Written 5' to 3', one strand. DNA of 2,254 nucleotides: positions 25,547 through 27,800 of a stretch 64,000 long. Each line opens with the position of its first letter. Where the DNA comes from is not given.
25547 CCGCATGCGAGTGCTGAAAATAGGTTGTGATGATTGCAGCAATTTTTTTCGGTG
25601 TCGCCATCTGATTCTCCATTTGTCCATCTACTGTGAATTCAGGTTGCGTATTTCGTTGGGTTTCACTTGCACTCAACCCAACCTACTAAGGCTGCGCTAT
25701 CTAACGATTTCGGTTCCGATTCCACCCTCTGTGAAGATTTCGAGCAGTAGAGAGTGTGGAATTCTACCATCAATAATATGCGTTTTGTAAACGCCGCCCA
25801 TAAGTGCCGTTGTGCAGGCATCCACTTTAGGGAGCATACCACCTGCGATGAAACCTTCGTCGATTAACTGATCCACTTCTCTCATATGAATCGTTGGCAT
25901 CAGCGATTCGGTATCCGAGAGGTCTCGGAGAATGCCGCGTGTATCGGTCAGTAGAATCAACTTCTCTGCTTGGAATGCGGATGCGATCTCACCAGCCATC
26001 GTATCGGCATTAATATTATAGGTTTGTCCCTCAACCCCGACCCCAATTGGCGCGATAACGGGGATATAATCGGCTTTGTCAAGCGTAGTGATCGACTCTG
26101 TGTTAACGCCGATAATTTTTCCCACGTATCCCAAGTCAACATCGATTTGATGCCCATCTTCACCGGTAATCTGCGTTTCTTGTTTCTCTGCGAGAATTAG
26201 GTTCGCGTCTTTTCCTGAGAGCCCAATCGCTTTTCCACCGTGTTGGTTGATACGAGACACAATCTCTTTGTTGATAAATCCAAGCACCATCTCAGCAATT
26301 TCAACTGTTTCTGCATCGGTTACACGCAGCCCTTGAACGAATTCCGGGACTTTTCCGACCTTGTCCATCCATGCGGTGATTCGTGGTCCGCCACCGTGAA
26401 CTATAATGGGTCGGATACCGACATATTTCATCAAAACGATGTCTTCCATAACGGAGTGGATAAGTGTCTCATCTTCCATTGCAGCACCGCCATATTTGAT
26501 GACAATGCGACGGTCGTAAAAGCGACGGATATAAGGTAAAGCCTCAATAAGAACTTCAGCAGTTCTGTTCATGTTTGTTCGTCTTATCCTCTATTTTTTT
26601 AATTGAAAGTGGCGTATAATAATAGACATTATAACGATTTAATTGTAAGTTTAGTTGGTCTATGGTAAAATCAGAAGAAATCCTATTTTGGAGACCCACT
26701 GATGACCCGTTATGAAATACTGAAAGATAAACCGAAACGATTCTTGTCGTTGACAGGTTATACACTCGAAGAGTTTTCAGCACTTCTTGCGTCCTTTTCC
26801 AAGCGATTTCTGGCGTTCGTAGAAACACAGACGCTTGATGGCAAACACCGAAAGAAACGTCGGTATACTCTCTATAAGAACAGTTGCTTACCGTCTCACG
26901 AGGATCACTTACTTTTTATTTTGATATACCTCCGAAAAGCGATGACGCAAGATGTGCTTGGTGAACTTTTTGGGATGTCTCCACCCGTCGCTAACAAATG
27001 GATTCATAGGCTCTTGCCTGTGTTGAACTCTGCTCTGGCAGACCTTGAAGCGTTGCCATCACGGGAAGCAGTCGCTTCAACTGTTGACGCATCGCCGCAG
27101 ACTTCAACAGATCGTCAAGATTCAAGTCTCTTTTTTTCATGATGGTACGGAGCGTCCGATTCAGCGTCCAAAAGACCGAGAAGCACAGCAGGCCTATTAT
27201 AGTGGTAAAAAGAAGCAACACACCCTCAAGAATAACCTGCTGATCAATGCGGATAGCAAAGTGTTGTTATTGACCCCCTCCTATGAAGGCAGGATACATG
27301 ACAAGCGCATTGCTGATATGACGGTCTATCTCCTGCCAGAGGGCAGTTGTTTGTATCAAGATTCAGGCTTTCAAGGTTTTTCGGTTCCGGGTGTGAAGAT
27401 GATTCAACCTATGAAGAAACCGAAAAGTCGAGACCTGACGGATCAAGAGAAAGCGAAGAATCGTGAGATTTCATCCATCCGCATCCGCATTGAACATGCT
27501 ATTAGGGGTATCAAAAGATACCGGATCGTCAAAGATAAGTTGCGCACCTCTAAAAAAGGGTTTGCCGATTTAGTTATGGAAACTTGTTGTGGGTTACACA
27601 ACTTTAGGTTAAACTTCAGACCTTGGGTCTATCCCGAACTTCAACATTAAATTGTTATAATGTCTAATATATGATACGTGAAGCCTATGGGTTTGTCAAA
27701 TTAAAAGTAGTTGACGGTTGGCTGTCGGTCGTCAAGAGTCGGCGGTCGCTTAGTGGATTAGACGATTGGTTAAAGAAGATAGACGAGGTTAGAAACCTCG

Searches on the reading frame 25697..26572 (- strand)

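Call 73: search_protein_families(library=pfam, proteins=[window:25697-26572:-], max_evalue=0.00001)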
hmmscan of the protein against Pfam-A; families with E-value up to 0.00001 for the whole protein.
window:25697-26572:- (291 aa): 1 family
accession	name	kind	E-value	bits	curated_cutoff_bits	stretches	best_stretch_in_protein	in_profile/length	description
PF00696.33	AA_kinase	-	1.9e-45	155.9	24.9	1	22-268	2-234/234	Amino acid kinase family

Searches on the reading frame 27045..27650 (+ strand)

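Call 73: search_protein_families(library=pfam, proteins=[window:27045-27650:+], max_evalue=0.00001)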
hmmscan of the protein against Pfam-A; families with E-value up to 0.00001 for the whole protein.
window:27045-27650:+ (201 aa): 2 families
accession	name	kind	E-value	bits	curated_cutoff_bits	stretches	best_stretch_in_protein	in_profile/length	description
PF13359.12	DDE_Tnp_4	-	3.7e-32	111.6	24.8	1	33-186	2-158/158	DDE superfamily endonuclease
PF01609.27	DDE_Tnp_1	-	6.3e-12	46.1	23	1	31-181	8-196/200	Transposase DDE domain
